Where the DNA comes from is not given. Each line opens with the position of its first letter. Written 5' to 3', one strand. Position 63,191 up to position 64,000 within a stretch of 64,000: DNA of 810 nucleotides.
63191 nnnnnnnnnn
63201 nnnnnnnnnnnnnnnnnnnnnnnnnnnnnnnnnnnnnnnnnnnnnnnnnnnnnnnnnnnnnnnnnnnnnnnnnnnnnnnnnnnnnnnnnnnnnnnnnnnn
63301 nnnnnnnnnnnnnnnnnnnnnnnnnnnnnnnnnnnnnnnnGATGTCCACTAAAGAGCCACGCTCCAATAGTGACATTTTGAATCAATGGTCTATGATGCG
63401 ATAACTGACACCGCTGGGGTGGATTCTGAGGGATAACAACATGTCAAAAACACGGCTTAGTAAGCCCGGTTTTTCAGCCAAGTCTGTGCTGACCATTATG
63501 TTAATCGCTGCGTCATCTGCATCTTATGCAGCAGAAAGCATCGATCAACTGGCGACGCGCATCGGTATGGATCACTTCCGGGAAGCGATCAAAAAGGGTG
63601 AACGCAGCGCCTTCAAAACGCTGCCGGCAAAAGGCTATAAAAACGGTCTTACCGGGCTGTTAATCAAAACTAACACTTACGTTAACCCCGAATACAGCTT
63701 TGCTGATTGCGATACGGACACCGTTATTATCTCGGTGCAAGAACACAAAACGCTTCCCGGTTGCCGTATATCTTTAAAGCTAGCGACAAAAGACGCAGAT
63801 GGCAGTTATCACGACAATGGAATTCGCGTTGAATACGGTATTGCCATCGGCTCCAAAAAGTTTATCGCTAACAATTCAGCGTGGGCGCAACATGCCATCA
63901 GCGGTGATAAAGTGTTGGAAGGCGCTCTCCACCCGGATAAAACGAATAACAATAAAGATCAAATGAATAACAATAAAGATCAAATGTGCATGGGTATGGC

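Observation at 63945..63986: Perfect 21-bp tandem duplication inside the 3' partial secreted-protein gene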

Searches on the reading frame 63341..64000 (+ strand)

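Call 11: search_protein_families(library=pfam, proteins=[L001:4101-4871:+, L001:5026-6339:+, L001:3523-3978:-, L001:6544-7110:-, L001:7303-7767:+], max_evalue=0.1)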
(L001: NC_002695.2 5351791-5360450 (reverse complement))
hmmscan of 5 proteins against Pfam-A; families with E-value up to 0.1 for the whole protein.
L001:4101-4871:+ (257 aa): 0 families

L001:5026-6339:+ (438 aa): 0 families

L001:3523-3978:- (152 aa): 5 families
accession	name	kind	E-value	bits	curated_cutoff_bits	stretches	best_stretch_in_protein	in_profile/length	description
PF13560.12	HTH_31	-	1.8e-13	51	27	1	7-61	2-57/64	Helix-turn-helix domain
PF01381.28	HTH_3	-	4.5e-11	43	23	1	11-61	1-51/55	Helix-turn-helix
PF12844.13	HTH_19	-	2.9e-05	24.3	30.2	1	8-50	1-43/64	Helix-turn-helix domain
PF13443.12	HTH_26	-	0.00067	20.3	22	1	11-62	2-54/63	Cro/C1-type HTH DNA-binding domain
PF22495.2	HTH_92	-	0.0028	17.4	27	1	12-42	1-31/45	RsaL-like HTH domain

L001:6544-7110:- (189 aa): 10 families
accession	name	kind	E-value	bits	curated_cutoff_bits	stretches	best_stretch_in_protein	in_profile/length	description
PF00239.26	Resolvase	-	5e-36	124.4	23.3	1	3-141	1-144/145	Resolvase, N terminal domain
PF13384.12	HTH_23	-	0.00068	19.8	24.6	1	153-182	6-35/50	Homeodomain-like domain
PF02796.21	HTH_7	-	0.00083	19.9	23.8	1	144-181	1-38/45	Helix-turn-helix domain of resolvase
PF13518.12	HTH_28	-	0.0018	18.7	25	1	154-185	2-33/52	Helix-turn-helix domain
PF13551.12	HTH_29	-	0.0084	16.6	28.1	1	154-185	1-33/64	Winged helix-turn helix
PF13936.12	HTH_38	-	0.0088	16.2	27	1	151-182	7-38/44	Helix-turn-helix domain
PF05225.22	HTH_psq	-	0.015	15.4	20.4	1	164-185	15-37/45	helix-turn-helix, Psq domain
PF13560.12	HTH_31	-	0.021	15.5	27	1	161-186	11-36/64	Helix-turn-helix domain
PF13443.12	HTH_26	-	0.036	14.8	22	0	163-187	9-33/63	Cro/C1-type HTH DNA-binding domain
PF01527.26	HTH_Tnp_1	-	0.062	14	24.1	0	151-182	9-41/75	Transposase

L001:7303-7767:+ (155 aa): 1 family
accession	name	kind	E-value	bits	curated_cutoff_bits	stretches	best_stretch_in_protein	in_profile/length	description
PF07799.17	DUF1643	-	1.3e-42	145.5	22.5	1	14-143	1-134/134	Protein of unknown function (DUF1643)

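Call 12: search_protein_families(library=ncbifam, proteins=[L001:4101-4871:+, L001:5026-6339:+, L001:3523-3978:-], max_evalue=0.1)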
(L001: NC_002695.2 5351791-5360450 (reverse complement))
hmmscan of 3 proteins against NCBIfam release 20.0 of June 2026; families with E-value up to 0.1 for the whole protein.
L001:4101-4871:+ (257 aa): 0 families

L001:5026-6339:+ (438 aa): 0 families

L001:3523-3978:- (152 aa): 17 families
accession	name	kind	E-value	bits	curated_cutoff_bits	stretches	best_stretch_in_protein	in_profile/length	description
NF006015.0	PRK08154.1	subfamily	2.3e-09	36.9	204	1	7-78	31-102/314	anaerobic benzoate catabolism transcriptional regulator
NF041951.1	phage_RstR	subfamily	9.3e-09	35.5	80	1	7-77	3-73/108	RstR family transcriptional repressor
NF047948.1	male_kill_WMK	equivalog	1.5e-07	31.2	300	1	7-74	163-229/300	WO male-killing family protein Wmk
TIGR03070.1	couple_hipB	subfamily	2.1e-06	27.6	71.65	1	7-58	3-54/58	type II toxin-antitoxin system Y4mF family antitoxin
NF010465.0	PRK13890.1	equivalog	5.7e-06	26.4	96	1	12-75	11-71/121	conjugal transfer protein TrbA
NF007257.0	PRK09706.1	subfamily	0.00017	21.4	101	1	5-75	4-74/135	transcriptional repressor DicA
NF046032.1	TransRegSlrRBacil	equivalog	0.00046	20.3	250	1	9-62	4-58/149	HTH-type transcriptional regulator SlrR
TIGR00270.2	TIGR00270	equivalog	0.00052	19.8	110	1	7-61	76-130/159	multiprotein bridging factor aMBF1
NF041575.1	antitoxPezA_Strep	equivalog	0.00098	19.1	290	1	7-60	2-55/158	type II toxin-antitoxin system antitoxin PezA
TIGR03830.1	CxxCG_CxxCG_HTH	subfamily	0.001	18.9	61.8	1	6-55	65-114/127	type II TA system antitoxin MqsA family protein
NF007408.0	PRK09943.1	equivalog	0.001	18.7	211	1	7-66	8-67/185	HTH-type transcriptional regulator PuuR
NF041677.1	trans_regClgR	equivalog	0.0028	17.7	170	1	3-69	5-71/113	transcriptional regulator ClgR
NF041493.1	MobT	equivalog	0.0056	15.5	600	1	12-58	2-48/383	MobT family relaxase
NF038139.1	Reg_Aceta_RamB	equivalog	0.01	14.5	700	1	7-46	3-42/465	acetate metabolism transcriptional regulator RamB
NF003162.0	PRK04140.1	equivalog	0.014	14.4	263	1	8-58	128-178/317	transcriptional regulator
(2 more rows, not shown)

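Call 14: find_homologous_proteins(query=L001:4101-4871:+)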
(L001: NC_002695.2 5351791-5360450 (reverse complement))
Query L001:4101-4871:+ (257 aa): 59 proteins with E <= 0.001 among 248 candidates.
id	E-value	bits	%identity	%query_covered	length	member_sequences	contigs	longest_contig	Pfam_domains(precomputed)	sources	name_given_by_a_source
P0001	2.9e-169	579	100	100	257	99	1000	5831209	-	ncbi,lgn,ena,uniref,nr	ncbi:hypothetical protein ACNCRD_000318 [Escherichia coli]|uniref:Uncharacterized protein n=7 Tax=Ga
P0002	1.8e-160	550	97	100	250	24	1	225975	-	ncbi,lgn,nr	ncbi:hypothetical protein VP760_001241 [Escherichia coli]|nr:hypothetical protein [Escherichia coli]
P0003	2.6e-150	517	89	100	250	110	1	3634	-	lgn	-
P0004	7.9e-148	508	88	100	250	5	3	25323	-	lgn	-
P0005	3.2e-147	506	88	100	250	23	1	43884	-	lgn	-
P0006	4.9e-147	506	88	100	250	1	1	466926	-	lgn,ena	-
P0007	5.5e-147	506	93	100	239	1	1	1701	-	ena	-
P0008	7.7e-146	502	87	100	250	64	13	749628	-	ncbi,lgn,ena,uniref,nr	ncbi:hypothetical protein ACOI6Z_07155 [Klebsiella sp. C239]|uniref:hypothetical protein n=1 Tax=Kle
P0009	9.3e-146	502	88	100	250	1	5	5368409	-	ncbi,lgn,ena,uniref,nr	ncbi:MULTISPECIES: hypothetical protein [Enterobacterales]|uniref:hypothetical protein n=1 Tax=Enter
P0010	1.2e-145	501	88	100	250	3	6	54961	-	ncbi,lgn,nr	ncbi:hypothetical protein LUH71_002348 [Escherichia coli]|nr:hypothetical protein [Escherichia coli]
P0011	4.8e-145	499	87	100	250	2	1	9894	-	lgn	-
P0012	2.7e-144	497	87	100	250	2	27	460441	-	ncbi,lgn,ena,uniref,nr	ncbi:hypothetical protein L1C84_15550 [Klebsiella pneumoniae]|uniref:hypothetical protein n=1 Tax=Kl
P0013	7.2e-144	496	86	100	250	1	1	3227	-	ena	-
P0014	9.7e-144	495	86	100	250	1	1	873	-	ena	-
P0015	5.0e-143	493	87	100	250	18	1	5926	-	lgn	-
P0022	7.9e-133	459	80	100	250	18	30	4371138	-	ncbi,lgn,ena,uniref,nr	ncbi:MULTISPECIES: hypothetical protein [Enterobacteriaceae]|uniref:hypothetical protein n=1 Tax=Ent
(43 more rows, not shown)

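Call 19: search_protein_families(library=padloc, proteins=[L001:4101-4871:+, L001:5026-6339:+, L001:3523-3978:-, L001:7303-7767:+], max_evalue=0.1)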
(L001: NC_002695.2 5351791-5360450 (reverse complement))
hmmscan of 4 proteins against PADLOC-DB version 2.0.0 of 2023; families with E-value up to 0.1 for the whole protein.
L001:4101-4871:+ (257 aa): 0 families

L001:5026-6339:+ (438 aa): 0 families

L001:3523-3978:- (152 aa): 21 families
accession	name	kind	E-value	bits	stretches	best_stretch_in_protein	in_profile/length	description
PDLC03665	Control_protein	-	9.9e-18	62.2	1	4-66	6-69/77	control protein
PDLC03664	Control_protein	-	3.7e-15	54.1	1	7-65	14-72/74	control protein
PDLC02926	HTH_VI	-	4.3e-12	44.1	1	7-73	2-68/92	-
PDLC04142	capH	-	4.9e-10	38.4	1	5-67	5-67/103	capH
PDLC03666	Control_protein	-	1.1e-09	36.5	1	1-61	1-61/77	control protein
PDLC03954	RmrA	-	1.9e-06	25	1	3-71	7-75/380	-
PDLC03668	Control_protein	-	2.3e-06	26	1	11-60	13-62/79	control protein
PDLC03671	Control_protein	-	2.8e-06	25.5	1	1-66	9-74/84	control protein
PDLC03947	RmrA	-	1.9e-05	21.7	1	4-60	9-65/383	-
PDLC04775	PDC-M69A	-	2.1e-05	23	1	7-78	8-79/113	-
PDLC03951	RmrA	-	3.9e-05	20.8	1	8-65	10-67/400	-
PDLC03953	RmrA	-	5.8e-05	20.5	1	6-60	5-59/373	-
PDLC03952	RmrA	-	0.00011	19.2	1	4-59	20-75/395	-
PDLC03943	RmrA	-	0.00016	18.9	1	8-62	4-58/370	-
PDLC03956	RmrA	-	0.0019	15.3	1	6-65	8-68/399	-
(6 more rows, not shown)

L001:7303-7767:+ (155 aa): 0 families

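Call 29: predict_structure(alignment_id=A2)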
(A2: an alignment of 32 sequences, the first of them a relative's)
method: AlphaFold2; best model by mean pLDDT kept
length: 257 residues; sequences in the alignment: 32
mean_pLDDT: 55.3   pTM: 0.37
mean pLDDT of the five models: 55.3, 53.3, 51.4, 49.3, 48.9
residues with pLDDT >= 90: 38; 70-90: 41; 50-70: 21; < 50: 157
segments of 3 or more residues with pLDDT < 50: 1-34, 40-42, 53-118, 121-169, 172-174
pLDDT, mean of each block of 10 residues (from residue 1): 35 43 33 46 53 45 34 30 39 41 43 45 41 37 37 39 42 59 86 92 96 87 93 94 77 76
secondary structure, 60 per line:
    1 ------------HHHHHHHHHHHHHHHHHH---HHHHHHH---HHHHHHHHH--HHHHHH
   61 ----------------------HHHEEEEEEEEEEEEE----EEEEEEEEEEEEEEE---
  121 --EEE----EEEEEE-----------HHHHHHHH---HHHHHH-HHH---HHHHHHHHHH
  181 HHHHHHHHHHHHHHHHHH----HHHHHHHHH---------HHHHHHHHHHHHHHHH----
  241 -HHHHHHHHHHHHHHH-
elements in order: H13-30 H34-40 H44-52 H55-60 E86-98 E103-117 E123-125 E130-135 H147-154 H158-163 H171-198 H203-211 H221-236 H242-256

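Call 33: search_solved_structures(query=A2, max_evalue=1)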
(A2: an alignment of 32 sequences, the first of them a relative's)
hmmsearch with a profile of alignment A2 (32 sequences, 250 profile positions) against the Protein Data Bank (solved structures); distinct sequences matched with E-value up to 1: 0.

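Call 34: search_protein_families(library=phrogs, proteins=[L001:4101-4871:+, L001:5026-6339:+, L001:3523-3978:-, L001:7303-7767:+], max_evalue=0.01)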
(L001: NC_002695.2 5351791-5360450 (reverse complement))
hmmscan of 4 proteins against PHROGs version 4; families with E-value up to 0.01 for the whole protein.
L001:4101-4871:+ (257 aa): 1 family
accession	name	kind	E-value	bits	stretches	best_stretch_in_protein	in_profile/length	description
phrog_2315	-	unknown function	0.0036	18.4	1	171-241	18-83/109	-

L001:5026-6339:+ (438 aa): 1 family
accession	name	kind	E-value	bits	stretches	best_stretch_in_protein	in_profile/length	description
phrog_37220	-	unknown function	1.7e-14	54.4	2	79-195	80-202/461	-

L001:3523-3978:- (152 aa): 21 families
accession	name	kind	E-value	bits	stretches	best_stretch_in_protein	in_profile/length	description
phrog_8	-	transcription regulation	9e-18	65.8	1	1-106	71-150/346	transcriptional regulator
phrog_4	-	transcription regulation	9.5e-12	45.6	1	5-82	135-216/400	transcriptional repressor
phrog_3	-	transcription regulation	2.2e-11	45.2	1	2-76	84-157/430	transcriptional repressor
phrog_5823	-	transcription regulation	1.5e-09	38.5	1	7-75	7-75/404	transcriptional regulator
phrog_1373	-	transcription regulation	2.2e-09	38.5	1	9-72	66-129/166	transcriptional regulator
phrog_2967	-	transcription regulation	1.3e-08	35.6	1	4-72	8-76/225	transcriptional regulator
phrog_2439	-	transcription regulation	3.4e-08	33.7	1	5-65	6-66/367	transcriptional regulator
phrog_7241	-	transcription regulation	1.6e-07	32.4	1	11-65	66-120/122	transcriptional regulator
phrog_2328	-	transcription regulation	8.6e-07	29.8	1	7-76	16-85/128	transcriptional repressor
phrog_2339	-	DNA, RNA and nucleotide metabolism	4.5e-05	24.4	1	2-58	21-78/98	HTH DNA binding protein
phrog_13326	-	unknown function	4.7e-05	24.5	1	21-73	9-61/151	-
phrog_2104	-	unknown function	0.00011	23.4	1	9-44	42-77/103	-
phrog_9908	-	DNA, RNA and nucleotide metabolism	0.00029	21.1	1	7-60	14-67/282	DNA binding protein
phrog_147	-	transcription regulation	0.00049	21.4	1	8-56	6-55/100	transcriptional regulator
phrog_4583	-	transcription regulation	0.0014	19.6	1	17-71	21-75/81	transcriptional repressor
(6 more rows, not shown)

L001:7303-7767:+ (155 aa): 1 family
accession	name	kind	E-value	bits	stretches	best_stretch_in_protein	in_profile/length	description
phrog_3230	-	unknown function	1.3e-52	179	1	1-154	7-163/167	-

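Call 45: search_protein_representatives(alignment_id=A2)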
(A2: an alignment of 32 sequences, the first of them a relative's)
Query: 32 sequences, 250 profile positions. Proteins with E-value up to 0.001 (for the whole library): 30; up to 1e-10: 16; up to 1e-30: 5. The best 30 are listed.
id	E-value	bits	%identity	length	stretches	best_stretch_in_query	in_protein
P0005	3.4e-147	505.0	-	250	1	1-250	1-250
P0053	2.5e-54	200.8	-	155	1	1-122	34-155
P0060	3.6e-36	141.3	-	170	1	18-163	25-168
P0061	9.9e-33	130.0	-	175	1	10-162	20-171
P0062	3.2e-32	128.3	-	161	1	21-164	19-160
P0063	7.4e-29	117.3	-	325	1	31-163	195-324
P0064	2.4e-28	115.6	-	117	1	62-122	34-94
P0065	1.2e-27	113.4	-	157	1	20-163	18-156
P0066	1.4e-25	106.6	-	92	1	20-84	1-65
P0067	6.0e-25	104.5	-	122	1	15-135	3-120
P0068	1.3e-24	103.4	-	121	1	48-163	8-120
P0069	1.7e-19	86.7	-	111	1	11-109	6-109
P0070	2.7e-17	79.4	-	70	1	1-51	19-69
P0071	4.1e-17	78.8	-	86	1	1-70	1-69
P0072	6.4e-15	71.7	-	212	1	35-151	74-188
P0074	5.7e-10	55.4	-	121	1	171-247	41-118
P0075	9.6e-09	51.4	-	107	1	170-247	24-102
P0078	4.0e-07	46.1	-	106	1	172-248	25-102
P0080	4.1e-06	42.8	-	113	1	162-247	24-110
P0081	1.1e-05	41.5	-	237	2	175-248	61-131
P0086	5.0e-04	36.0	-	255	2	162-249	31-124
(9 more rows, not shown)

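Call 47: search_protein_families(library=pfam, proteins=[P0060, P0061, P0063, P0072, P0074, P0075, P0078, P0081, P0086, P0080], max_evalue=0.01)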
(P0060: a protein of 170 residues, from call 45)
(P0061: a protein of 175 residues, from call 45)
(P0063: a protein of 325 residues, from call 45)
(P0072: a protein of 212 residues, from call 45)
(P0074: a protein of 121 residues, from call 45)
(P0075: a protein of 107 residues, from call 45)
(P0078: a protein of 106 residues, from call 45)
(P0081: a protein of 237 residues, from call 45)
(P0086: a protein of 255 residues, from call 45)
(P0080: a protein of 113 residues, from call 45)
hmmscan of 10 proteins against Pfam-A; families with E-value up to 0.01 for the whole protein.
P0060 (170 aa): 0 families

P0061 (175 aa): 0 families

P0063 (325 aa): 0 families

P0072 (212 aa): 0 families

P0074 (121 aa): 0 families

P0075 (107 aa): 0 families

P0078 (106 aa): 0 families

P0081 (237 aa): 0 families

P0086 (255 aa): 0 families

P0080 (113 aa): 0 families

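Call 59: find_encoding_contigs(protein=P0022, flank=6000, max_places=3)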
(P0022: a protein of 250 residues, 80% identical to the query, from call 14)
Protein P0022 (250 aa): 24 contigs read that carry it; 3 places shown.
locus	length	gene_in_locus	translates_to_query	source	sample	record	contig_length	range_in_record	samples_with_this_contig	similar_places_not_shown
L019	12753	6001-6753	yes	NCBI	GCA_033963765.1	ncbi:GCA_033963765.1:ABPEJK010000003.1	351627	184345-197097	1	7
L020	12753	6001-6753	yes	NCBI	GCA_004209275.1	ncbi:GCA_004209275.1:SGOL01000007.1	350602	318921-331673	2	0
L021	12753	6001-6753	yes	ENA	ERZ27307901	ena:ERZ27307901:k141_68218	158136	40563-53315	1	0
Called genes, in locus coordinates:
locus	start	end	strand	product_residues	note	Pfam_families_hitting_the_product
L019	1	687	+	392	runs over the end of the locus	PF14583:Pectate_lyase22, PF26549:Tricorn_N (weak), PF07676:PD40 (faint)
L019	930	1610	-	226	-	PF06178:KdgM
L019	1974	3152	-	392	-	PF00108:Thiolase_N, PF00109:ketoacyl-synt (weak), PF02803:Thiolase_C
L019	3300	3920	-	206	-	PF15977:HTH_46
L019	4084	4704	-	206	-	PF01810:LysE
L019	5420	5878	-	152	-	PF13560:HTH_31, PF01381:HTH_3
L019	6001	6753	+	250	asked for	-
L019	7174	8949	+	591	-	PF10592:AIPR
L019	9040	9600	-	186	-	PF00239:Resolvase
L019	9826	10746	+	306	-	-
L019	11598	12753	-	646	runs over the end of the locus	PF20172:DUF6538, PF00589:Phage_integrase (weak)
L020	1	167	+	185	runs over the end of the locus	PF02525:Flavodoxin_2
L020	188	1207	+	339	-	PF00248:Aldo_ket_red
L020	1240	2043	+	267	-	PF02627:CMD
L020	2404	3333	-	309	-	PF00126:HTH_1, PF03466:LysR_substrate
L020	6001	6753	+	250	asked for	-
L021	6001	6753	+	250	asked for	-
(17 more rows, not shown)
